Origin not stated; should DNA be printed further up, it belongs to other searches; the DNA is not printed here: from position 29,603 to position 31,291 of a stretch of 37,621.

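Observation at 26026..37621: Candidate undescribed corrinoid-dependent pathway: pyrrolysine-free MtmB homologues each coupled to a class-III aminotransferase, with a LarA-type racemase, AsnC regulator and MFS transporter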

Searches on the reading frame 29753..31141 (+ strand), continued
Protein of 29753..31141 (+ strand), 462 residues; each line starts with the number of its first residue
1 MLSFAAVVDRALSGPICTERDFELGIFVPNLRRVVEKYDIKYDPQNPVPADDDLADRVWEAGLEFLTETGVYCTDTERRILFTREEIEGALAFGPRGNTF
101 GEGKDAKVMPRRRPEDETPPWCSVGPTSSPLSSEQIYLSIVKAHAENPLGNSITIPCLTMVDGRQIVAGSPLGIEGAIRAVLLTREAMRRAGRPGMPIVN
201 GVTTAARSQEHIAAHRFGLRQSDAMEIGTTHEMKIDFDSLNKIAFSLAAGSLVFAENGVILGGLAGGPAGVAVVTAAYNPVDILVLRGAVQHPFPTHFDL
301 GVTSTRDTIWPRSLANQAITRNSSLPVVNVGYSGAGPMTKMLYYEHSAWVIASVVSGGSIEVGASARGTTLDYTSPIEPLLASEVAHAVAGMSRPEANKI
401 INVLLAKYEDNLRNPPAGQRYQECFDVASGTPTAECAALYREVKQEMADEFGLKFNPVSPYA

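Call 42: search_protein_families(library=pfam, proteins=[L024:493-1152:+, L024:1133-2335:+, L024:2332-3105:+, L039:8454-9236:+, L049:480-1598:-, L049:9346-10182:+, L049:10729-13173:-, L049:13276-14118:-, L049:14130-15761:-, L049:16108-17484:-], max_evalue=0.0001)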
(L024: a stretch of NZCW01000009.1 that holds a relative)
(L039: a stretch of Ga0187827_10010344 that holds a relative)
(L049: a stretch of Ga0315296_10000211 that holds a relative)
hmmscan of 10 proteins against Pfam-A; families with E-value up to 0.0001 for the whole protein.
L024:493-1152:+ (219 aa): 1 family
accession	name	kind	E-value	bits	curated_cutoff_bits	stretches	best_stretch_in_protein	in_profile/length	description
PF00697.28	PRAI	-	1.8e-37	129.4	22.7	1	5-209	2-192/193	N-(5'phosphoribosyl)anthranilate (PRA) isomerase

L024:1133-2335:+ (400 aa): 1 family
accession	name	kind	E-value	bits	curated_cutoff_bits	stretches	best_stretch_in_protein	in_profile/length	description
PF00291.31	PALP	-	1.7e-43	149.5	35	1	59-383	5-295/295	Pyridoxal-phosphate dependent enzyme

L024:2332-3105:+ (257 aa): 1 family
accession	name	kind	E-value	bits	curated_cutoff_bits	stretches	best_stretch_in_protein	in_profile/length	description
PF00290.26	Trp_syntA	-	5.3e-85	284.9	27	1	12-240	9-238/259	Tryptophan synthase alpha chain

L039:8454-9236:+ (260 aa): 1 family
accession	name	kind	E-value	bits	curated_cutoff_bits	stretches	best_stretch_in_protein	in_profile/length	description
PF01791.15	DeoC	-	5.3e-26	92.1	23.8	1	21-228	3-228/229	DeoC/LacD family aldolase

L049:480-1598:- (372 aa): 0 families

L049:9346-10182:+ (278 aa): 1 family
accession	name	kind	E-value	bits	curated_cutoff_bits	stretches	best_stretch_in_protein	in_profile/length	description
PF07760.16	DUF1616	-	9.2e-82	275.1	31.6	1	13-276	4-307/307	Protein of unknown function (DUF1616)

L049:10729-13173:- (814 aa): 6 families
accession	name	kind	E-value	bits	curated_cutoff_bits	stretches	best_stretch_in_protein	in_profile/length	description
PF17191.10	RecG_wedge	-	1.9e-24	86.6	23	1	120-280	2-160/162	RecG wedge domain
PF00271.37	Helicase_C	-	8.4e-20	71.5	23.5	1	597-706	12-109/110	Helicase conserved C-terminal domain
PF00270.35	DEAD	-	7.7e-19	68.5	26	1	375-553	3-164/167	DEAD/DEAH box helicase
PF19833.4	RecG_dom3_C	-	2.9e-15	56.5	26.8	1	734-813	2-83/87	ATP-dependent DNA helicase RecG, domain 3, C-terminal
PF04851.21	ResIII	-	3.6e-10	40.4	22.5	1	371-548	3-162/164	Type III restriction enzyme, res subunit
PF01336.31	tRNA_anti-codon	-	6.9e-06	26.3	27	1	192-244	19-74/75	OB-fold nucleic acid binding domain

L049:13276-14118:- (280 aa): 1 family
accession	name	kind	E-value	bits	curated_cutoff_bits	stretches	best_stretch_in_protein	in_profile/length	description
PF02645.21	DegV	-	3.8e-80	269.7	27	1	3-277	2-279/280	Uncharacterised protein, DegV family COG1307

L049:14130-15761:- (543 aa): 3 families
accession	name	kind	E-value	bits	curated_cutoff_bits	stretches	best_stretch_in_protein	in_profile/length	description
PF13684.11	FakA-like_C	-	1.2e-73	247.5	23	1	329-543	1-216/216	Fatty acid kinase subunit A-like, C-terminal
PF02734.22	Dak2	-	1.4e-43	149.2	27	1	37-201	1-172/174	DAK2 domain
PF21645.3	FakA-like_M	-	1.4e-25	89.3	24.9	1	240-313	2-78/80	Fatty acid kinase subunit A-like, middle domain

L049:16108-17484:- (458 aa): 2 families
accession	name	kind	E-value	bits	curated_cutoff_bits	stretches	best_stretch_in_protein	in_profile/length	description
PF00206.25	Lyase_1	-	9e-83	278.7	27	1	7-300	2-312/312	Lyase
PF14698.11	ASL_C2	-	4.7e-23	81.9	27.3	1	363-429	1-68/69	Argininosuccinate lyase C-terminal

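Call 43: search_protein_families(library=pfam, proteins=[L050:1509-3068:-, L050:3245-4204:-, L050:14124-15272:+, L050:16213-17085:+, L050:17220-18557:-, L050:18506-19531:-, L003:1771-2970:-, L003:4909-6063:+, L003:12997-14112:-, L065:106-1422:-], max_evalue=0.0001)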
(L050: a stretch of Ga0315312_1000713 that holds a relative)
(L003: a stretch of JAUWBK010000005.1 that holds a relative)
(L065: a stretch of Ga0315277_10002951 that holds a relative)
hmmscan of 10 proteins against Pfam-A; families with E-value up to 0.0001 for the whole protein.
L050:1509-3068:- (519 aa): 4 families
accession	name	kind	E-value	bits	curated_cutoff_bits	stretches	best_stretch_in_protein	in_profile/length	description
PF13437.12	HlyD_3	-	1.1e-16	62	22.2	1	282-374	2-95/106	HlyD family secretion protein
PF16576.10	HlyD_D23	-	1.3e-11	44.7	30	1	204-363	37-192/214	Barrel-sandwich domain of CusB or HlyD membrane-fusion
PF13533.13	Biotin_lipoyl_2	-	3.4e-11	43.1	29.8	1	281-306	2-27/32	Biotin-lipoyl like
PF00364.28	Biotin_lipoyl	-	1e-06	28.9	22.1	0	280-309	43-72/73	Biotin-requiring enzyme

L050:3245-4204:- (319 aa): 0 families

L050:14124-15272:+ (382 aa): 1 family
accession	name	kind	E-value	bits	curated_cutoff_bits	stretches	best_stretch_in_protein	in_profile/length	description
PF04055.27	Radical_SAM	-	4.2e-07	30.7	29.5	1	42-184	7-146/166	Radical SAM superfamily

L050:16213-17085:+ (290 aa): 2 families
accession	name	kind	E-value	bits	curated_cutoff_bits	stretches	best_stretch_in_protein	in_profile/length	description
PF00483.29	NTP_transferase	-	3.3e-35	122.3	21.2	1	5-265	1-240/245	Nucleotidyl transferase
PF12804.13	NTP_transf_3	-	4e-06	27.5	27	1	6-183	1-143/160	MobA-like NTP transferase domain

L050:17220-18557:- (445 aa): 6 families
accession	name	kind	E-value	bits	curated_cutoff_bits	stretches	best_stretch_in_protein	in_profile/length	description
PF03721.20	UDPG_MGDP_dh_N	-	5.1e-40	137.5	27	1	26-197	3-186/187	UDP-glucose/GDP-mannose dehydrogenase family, NAD binding domain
PF00984.24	UDPG_MGDP_dh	-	4.6e-22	78.4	25.4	1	213-302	1-93/94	UDP-glucose/GDP-mannose dehydrogenase family, central domain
PF03720.21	UDPG_MGDP_dh_C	-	5.6e-21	75.3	30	1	329-431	1-102/103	UDP-glucose/GDP-mannose dehydrogenase family, UDP binding domain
PF01210.29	NAD_Gly3P_dh_N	-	5e-07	30.3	23.1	0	26-103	2-83/158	NAD-dependent glycerol-3-phosphate dehydrogenase N-terminus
PF03446.21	NAD_binding_2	-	1.8e-06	28.5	21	1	26-149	2-109/161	NAD binding domain of 6-phosphogluconate dehydrogenase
PF02254.24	TrkA_N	-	2.6e-05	25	23.8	0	26-98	1-71/116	TrkA-N domain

L050:18506-19531:- (341 aa): 9 families
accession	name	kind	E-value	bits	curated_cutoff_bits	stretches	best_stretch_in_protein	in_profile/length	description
PF01370.27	Epimerase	-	1.4e-66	224.8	20.9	1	37-273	1-240/240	NAD dependent epimerase/dehydratase family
PF16363.11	GDP_Man_Dehyd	-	3.8e-62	211.1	27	1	39-335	2-332/332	GDP-mannose 4,6 dehydratase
PF01073.25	3Beta_HSD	-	4.6e-24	85.3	22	1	38-263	1-230/280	3-beta hydroxysteroid dehydrogenase/isomerase family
PF02719.21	Polysacc_synt_2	-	2.3e-20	73.4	20.2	1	37-294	1-250/293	Polysaccharide biosynthesis protein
PF04321.23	RmlD_sub_bind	-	3.6e-16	59.5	27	1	36-339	2-285/287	RmlD substrate binding domain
PF07993.18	NAD_binding_4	-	3.6e-11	43.2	20.1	1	39-251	1-251/258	Male sterility protein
PF05368.20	NmrA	-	1.4e-09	38.4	27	1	35-154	3-107/298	NmrA-like family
PF13460.12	NAD_binding_10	-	1.8e-09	38.1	27.2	1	41-167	1-111/184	NAD(P)H-binding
PF00106.31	adh_short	-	2.6e-06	27.5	26.6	1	35-105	1-72/195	short chain dehydrogenase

L003:1771-2970:- (399 aa): 4 families
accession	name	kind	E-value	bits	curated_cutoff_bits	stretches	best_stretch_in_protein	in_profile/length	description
PF00108.29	Thiolase_N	-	5.2e-83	278.8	26.4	1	8-267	1-260/260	Thiolase, N-terminal domain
PF02803.24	Thiolase_C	-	1.4e-48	164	27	1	274-396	1-123/123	Thiolase, C-terminal domain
PF00109.32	ketoacyl-synt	-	1.5e-06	28.4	20.8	1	84-122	166-204/252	Beta-ketoacyl synthase, N-terminal domain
PF22691.2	Thiolase_C_1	-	1.1e-05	25.7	28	0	299-336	22-59/144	Thiolase C-terminal domain-like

L003:4909-6063:+ (384 aa): 4 families
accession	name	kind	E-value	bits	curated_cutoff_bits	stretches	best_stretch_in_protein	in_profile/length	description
PF00441.29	Acyl-CoA_dh_1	-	1.9e-53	181.1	22.4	1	229-377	1-149/150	Acyl-CoA dehydrogenase, C-terminal domain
PF02771.21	Acyl-CoA_dh_N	-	1.2e-42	145.2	22.9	1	6-118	1-113/113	Acyl-CoA dehydrogenase, N-terminal domain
PF02770.24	Acyl-CoA_dh_M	-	7.2e-28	97.1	33.3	1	122-217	1-97/97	Acyl-CoA dehydrogenase, middle domain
PF08028.16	Acyl-CoA_dh_2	-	1.6e-24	87.2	22.7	1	244-361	1-128/134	Acyl-CoA dehydrogenase, C-terminal domain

L003:12997-14112:- (371 aa): 4 families
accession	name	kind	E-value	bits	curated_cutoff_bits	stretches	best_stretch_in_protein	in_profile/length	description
PF12698.13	ABC2_membrane_3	-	2.9e-50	171.8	31.6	1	21-362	2-345/347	ABC-2 family transporter protein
PF01061.29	ABC2_membrane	-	2e-30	106.3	26.9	1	165-334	51-209/211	ABC-2 type transporter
PF12679.13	ABC2_membrane_2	-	1.1e-17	64.6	27.2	1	7-328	2-236/283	ABC-2 family transporter protein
PF12730.13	ABC2_membrane_4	-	1.7e-05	25.3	27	1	183-292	56-165/179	ABC-2 family transporter protein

L065:106-1422:- (438 aa): 2 families
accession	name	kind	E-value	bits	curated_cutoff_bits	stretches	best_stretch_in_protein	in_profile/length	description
PF13458.12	Peripla_BP_6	-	1.6e-42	146.8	31.7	1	50-367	2-306/343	Periplasmic binding protein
PF13433.12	Peripla_BP_5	-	2.3e-10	40.5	27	0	185-371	126-308/363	Periplasmic binding protein domain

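Call 44: search_protein_families(library=ncbifam, proteins=[L029:1044-2201:-, L029:3826-5247:+, L029:5369-6640:+, L029:6670-7761:+, L029:11447-12235:+, L029:12278-13633:+, L029:13695-14489:+, L030:15835-16941:+, L026:15596-16657:+], max_evalue=1e-10)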
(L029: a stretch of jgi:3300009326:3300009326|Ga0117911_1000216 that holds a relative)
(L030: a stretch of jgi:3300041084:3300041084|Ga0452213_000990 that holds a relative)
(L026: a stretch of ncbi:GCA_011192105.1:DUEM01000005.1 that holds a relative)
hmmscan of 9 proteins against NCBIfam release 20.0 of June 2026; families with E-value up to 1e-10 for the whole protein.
L029:1044-2201:- (385 aa): 1 family
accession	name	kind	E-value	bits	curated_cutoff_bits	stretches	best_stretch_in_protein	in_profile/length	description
TIGR03248.1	galactar-dH20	equivalog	1.6e-64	218.3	730.85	1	2-384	106-506/507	galactarate dehydratase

L029:3826-5247:+ (473 aa): 69 families (the best 25 are shown)
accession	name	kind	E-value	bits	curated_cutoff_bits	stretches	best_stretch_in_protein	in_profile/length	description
NF005683.0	PRK07481.1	subfamily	3.4e-98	329.6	575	1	56-469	30-447/453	hypothetical protein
NF005102.0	PRK06541.1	equivalog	3.9e-93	312.5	574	1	29-466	7-450/460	aspartate aminotransferase family protein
NF005682.0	PRK07480.1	subfamily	8.4e-93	311.5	510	1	27-466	6-446/459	aminotransferase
NF005375.0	PRK06917.1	equivalog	2e-90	303.7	535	1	55-469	15-436/448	aspartate aminotransferase family protein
NF005684.0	PRK07482.1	subfamily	1.7e-87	293.9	687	1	29-469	3-452/464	hypothetical protein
NF004426.0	PRK05769.1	equivalog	2.8e-87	293.3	552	1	23-470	9-438/441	acetyl ornithine aminotransferase family protein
NF005993.0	PRK08117.1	subfamily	4e-87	292.6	574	1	57-470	28-428/433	aspartate aminotransferase family protein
NF005447.0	PRK07036.1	equivalog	3.9e-86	289.6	618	1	26-470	5-453/468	aminotransferase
NF005812.0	PRK07678.1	subfamily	2.5e-85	286.8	488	1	27-469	3-447/451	aminotransferase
NF004767.0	PRK06105.1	subfamily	5.9e-85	285.5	517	1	32-468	6-446/460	aminotransferase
NF004718.0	PRK06062.1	subfamily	2.6e-82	276.8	472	1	26-469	11-446/454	hypothetical protein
NF005685.0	PRK07483.1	equivalog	9.3e-82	275.2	485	1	56-469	14-435/444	aspartate aminotransferase family protein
TIGR00508.1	bioA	equivalog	4.5e-78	262.7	405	1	56-469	15-418/419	adenosylmethionine--8-amino-7-oxononanoate transaminase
NF049939.1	HyAminethphonNHLyPbfA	equivalog_domain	1.5e-76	257.6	525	1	24-470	16-440/442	(R)-1-hydroxy-2-aminoethylphosphonate ammonia-lyase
TIGR00707.1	argD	subfamily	1.4e-75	254.6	410.05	1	57-469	12-380/381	acetylornithine/succinylornithine family transaminase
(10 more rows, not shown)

L029:5369-6640:+ (423 aa): 5 families
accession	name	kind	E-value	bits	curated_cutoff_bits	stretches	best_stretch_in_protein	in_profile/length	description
NF052593.1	NPN_racem_MAR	equivalog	3.8e-62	210.2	500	1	32-288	28-278/415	nickel-dependent malate racemase, LarAH6 family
NF052525.1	NPN_LarAH10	equivalog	7.2e-58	196.3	540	1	15-289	13-290/426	NPN-dependent 2-hydroxyacid racemase, LarAH10 family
NF052595.1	NPN_LarAH5_MAR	equivalog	2.7e-56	191.3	462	1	14-289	10-278/415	nickel-dependent malate racemase, LarAH5 family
NF033504.2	Ni_dep_LarA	equivalog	2.2e-51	174.9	460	1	16-287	13-280/422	nickel-dependent lactate racemase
NF052592.1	LarAH_14_15_16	equivalog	2.3e-16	59.3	740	1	38-203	44-215/520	NPN-dependent hydroxyacid isomerase, LarAH14/15/16 family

L029:6670-7761:+ (363 aa): 16 families
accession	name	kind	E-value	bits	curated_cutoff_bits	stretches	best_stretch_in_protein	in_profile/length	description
TIGR00169.1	leuB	equivalog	9.8e-135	449.1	353.2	1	4-355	1-348/349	3-isopropylmalate dehydrogenase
NF002898.0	PRK03437.1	equivalog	5.9e-82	275.7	393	1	4-360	6-345/347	3-isopropylmalate dehydrogenase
TIGR02088.1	LEU3_arch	subfamily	1.1e-79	268.1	409.8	1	5-345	1-316/324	isopropylmalate/isohomocitrate dehydrogenases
NF040626.1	AksF2_Meth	equivalog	5e-73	246.2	540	1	4-359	3-329/333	homoisocitrate dehydrogenase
TIGR02089.1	TTC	equivalog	1.7e-72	244.3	470.4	1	4-351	5-347/352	tartrate dehydrogenase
NF040619.1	AksF_Meth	equivalog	9.6e-72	241.9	500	1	4-346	3-337/343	homoisocitrate dehydrogenase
NF006529.0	PRK08997.1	equivalog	5.7e-65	219.5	510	1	2-339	3-318/335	isocitrate dehydrogenase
NF006048.0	PRK08194.1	equivalog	8.3e-65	219.2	501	1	4-351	5-344/352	tartrate dehydrogenase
NF006673.0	PRK09222.1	equivalog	5.2e-59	200.5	509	1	3-358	5-339/482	NADP-dependent isocitrate dehydrogenase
NF040855.1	iso_homocit_dh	equivalog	4.3e-54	184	680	1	4-342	3-305/345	isocitrate--homoisocitrate dehydrogenase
TIGR02924.1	ICDH_alpha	equivalog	3.5e-48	164.8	561.35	1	4-360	2-337/473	isocitrate dehydrogenase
TIGR00175.1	mito_nad_idh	equivalog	6e-48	163.7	432.4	1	4-346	5-324/334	isocitrate dehydrogenase (NAD(+))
TIGR00183.1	prok_nadp_idh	equivalog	8.6e-35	120.4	567.3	1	194-358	257-414/417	isocitrate dehydrogenase (NADP(+))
NF005036.0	PRK06451.1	equivalog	3.1e-34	118.4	484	1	215-358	268-406/412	NADP-dependent isocitrate dehydrogenase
NF005425.0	PRK07006.1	equivalog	4.2e-30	104.8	490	1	201-358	263-414/416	NADP-dependent isocitrate dehydrogenase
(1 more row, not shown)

L029:11447-12235:+ (262 aa): 2 families
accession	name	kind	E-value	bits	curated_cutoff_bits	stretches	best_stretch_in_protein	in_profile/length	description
NF041293.1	G6PDh_Azf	equivalog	4.1e-49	167.3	400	1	11-261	5-252/252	NAD-dependent glucose-6-phosphate dehydrogenase Azf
NF042422.1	oxyalk_red_OleD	equivalog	9.6e-11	41.6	580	0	10-122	2-115/329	2-alkyl-3-oxoalkanoate reductase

L029:12278-13633:+ (451 aa): 0 families

L029:13695-14489:+ (264 aa): 209 families (the best 25 are shown)
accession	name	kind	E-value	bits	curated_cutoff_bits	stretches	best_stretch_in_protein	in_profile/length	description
NF005488.0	PRK07097.1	equivalog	4.4e-68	229.2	369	1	2-251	3-256/266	gluconate 5-dehydrogenase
NF005390.0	PRK06935.1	equivalog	9.4e-68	228.3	369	1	2-252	8-255/258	2-dehydro-3-deoxy-D-gluconate 5-dehydrogenase KduD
NF005559.1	PRK07231.1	subfamily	1.2e-65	221.5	215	1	6-251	1-246/249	glucose 1-dehydrogenase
TIGR01832.1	kduD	equivalog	5.7e-65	219.3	338.85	1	5-252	1-245/248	2-dehydro-3-deoxy-D-gluconate 5-dehydrogenase KduD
NF004791.0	PRK06138.1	equivalog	4.5e-63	212.9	312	1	6-252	2-249/252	SDR family oxidoreductase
NF006070.0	PRK08213.1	subfamily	5.6e-62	209.6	279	1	2-252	5-256/259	gluconate 5-dehydrogenase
NF004818.0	PRK06172.1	equivalog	6e-61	206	336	1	6-252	4-250/253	SDR family oxidoreductase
NF005309.0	PRK06841.1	subfamily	3.2e-60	203.8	286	1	2-252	8-252/255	GolD/DthD family dehydrogenase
NF005711.0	PRK07523.1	subfamily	1.8e-59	201.4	413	1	2-252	3-251/255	SDR family oxidoreductase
NF009466.0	PRK12826.1-2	subfamily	1e-58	198.7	222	1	10-251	4-243/248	3-oxoacyl-ACP reductase FabG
NF009093.0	PRK12429.1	subfamily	2.1e-58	197.6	258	1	7-252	3-256/259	3-hydroxybutyrate dehydrogenase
TIGR01830.1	3oxo_ACP_reduc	equivalog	6.9e-58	196.2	297.75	1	12-252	1-238/239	3-oxoacyl-[acyl-carrier-protein] reductase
NF006693.0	PRK09242.1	equivalog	2e-57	194.3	328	1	3-253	4-254/258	SDR family oxidoreductase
NF005983.0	PRK08085.1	equivalog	2.3e-57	194.6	408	1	1-252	1-250/254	gluconate 5-dehydrogenase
NF005067.0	PRK06484.1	equivalog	3.4e-56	190.9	713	1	7-261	7-263/524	short chain dehydrogenase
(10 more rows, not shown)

L030:15835-16941:+ (368 aa): 2 families
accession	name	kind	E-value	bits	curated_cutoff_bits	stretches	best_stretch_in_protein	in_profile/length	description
NF037995.1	TRAP_S1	subfamily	1.4e-14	54.1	50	1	62-284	9-228/271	TRAP transporter substrate-binding protein DctP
TIGR00787.1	dctP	subfamily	4.7e-14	52.4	175.05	1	62-283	8-227/257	DctP family TRAP transporter solute-binding subunit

L026:15596-16657:+ (353 aa): 16 families
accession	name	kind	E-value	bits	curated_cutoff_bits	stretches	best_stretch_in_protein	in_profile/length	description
NF040626.1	AksF2_Meth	equivalog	2.4e-77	260.5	540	1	3-353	2-330/333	homoisocitrate dehydrogenase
NF006529.0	PRK08997.1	equivalog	1.8e-76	257.3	510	1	1-353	2-335/335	isocitrate dehydrogenase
TIGR02088.1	LEU3_arch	subfamily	6.1e-75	252.4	409.8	1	5-349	1-323/324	isopropylmalate/isohomocitrate dehydrogenases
TIGR00175.1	mito_nad_idh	equivalog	6.1e-62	209.7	432.4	1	156-352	140-333/334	isocitrate dehydrogenase (NAD(+))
NF040619.1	AksF_Meth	equivalog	4.6e-61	206.8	500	1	3-347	2-341/343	homoisocitrate dehydrogenase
NF006673.0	PRK09222.1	equivalog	1e-60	206.1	509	1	2-350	4-338/482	NADP-dependent isocitrate dehydrogenase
NF002898.0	PRK03437.1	equivalog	6.4e-60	203.2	393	1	3-351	5-343/347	3-isopropylmalate dehydrogenase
TIGR00169.1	leuB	equivalog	3e-58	197.5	353.2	1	4-352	1-348/349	3-isopropylmalate dehydrogenase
TIGR02089.1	TTC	equivalog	8.9e-52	176.1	470.4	1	75-352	90-351/352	tartrate dehydrogenase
NF006048.0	PRK08194.1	equivalog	2.6e-47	161.6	501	1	4-352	5-348/352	tartrate dehydrogenase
TIGR02924.1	ICDH_alpha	equivalog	1.1e-46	159.9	561.35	1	4-349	2-333/473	isocitrate dehydrogenase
NF005036.0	PRK06451.1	equivalog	6.8e-46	156.8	484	2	221-335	272-385/412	NADP-dependent isocitrate dehydrogenase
TIGR00183.1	prok_nadp_idh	equivalog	6.3e-44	150.4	567.3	2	220-327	278-385/417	isocitrate dehydrogenase (NADP(+))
NF040855.1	iso_homocit_dh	equivalog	9e-43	146.8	680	1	4-348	3-314/345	isocitrate--homoisocitrate dehydrogenase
NF005425.0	PRK07006.1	equivalog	2.2e-41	142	490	2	219-333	277-390/416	NADP-dependent isocitrate dehydrogenase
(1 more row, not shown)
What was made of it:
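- Tried and rejected: The Iso_dh gene in the best-preserved block (L029) is a bona fide LeuB (449 bits, above the cut-off of 353), and LarA is far below every LarAH cut-off (call 44).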

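Call 73: predict_structure(alignment_id=A1)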
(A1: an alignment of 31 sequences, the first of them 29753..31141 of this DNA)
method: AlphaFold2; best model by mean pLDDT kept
length: 462 residues; sequences in the alignment: 31
mean_pLDDT: 74.0   pTM: 0.83
mean pLDDT of the five models: 74.0, 72.8, 65.6, 64.8, 54.1
residues with pLDDT >= 90: 63; 70-90: 244; 50-70: 106; < 50: 49
segments of 3 or more residues with pLDDT < 50: 228-234, 254-266, 286-300, 366-368, 414-419
pLDDT, mean of each block of 10 residues (from residue 1): 68 79 77 87 61 84 83 76 78 64 88 91 75 81 89 81 78 82 90 86 55 70 60 52 62 45 49 67 46 42 68 82 78 70 86 90 61 71 93 90 83 51 70 84 93 86 66
secondary structure, 60 per line:
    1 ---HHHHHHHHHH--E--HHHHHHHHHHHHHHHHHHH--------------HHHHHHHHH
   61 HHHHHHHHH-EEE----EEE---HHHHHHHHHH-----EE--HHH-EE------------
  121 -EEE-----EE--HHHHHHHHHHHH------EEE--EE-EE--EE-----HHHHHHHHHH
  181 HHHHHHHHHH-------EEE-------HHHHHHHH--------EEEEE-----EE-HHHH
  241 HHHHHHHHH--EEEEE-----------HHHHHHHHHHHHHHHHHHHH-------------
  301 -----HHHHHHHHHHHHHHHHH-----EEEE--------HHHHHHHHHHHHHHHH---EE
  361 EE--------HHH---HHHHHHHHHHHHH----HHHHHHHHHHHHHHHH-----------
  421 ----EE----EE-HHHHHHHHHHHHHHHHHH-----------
elements in order: H4-13 H19-37 H52-69 E71-73 E78-80 H84-93 E122-124 H134-145 E152-154 H171-190 E198-200 H208-215 E224-228 H237-249 E252-256 H268-287 H306-322 E328-331 H340-355 E359-362 H377-389 H394-409 H434-451
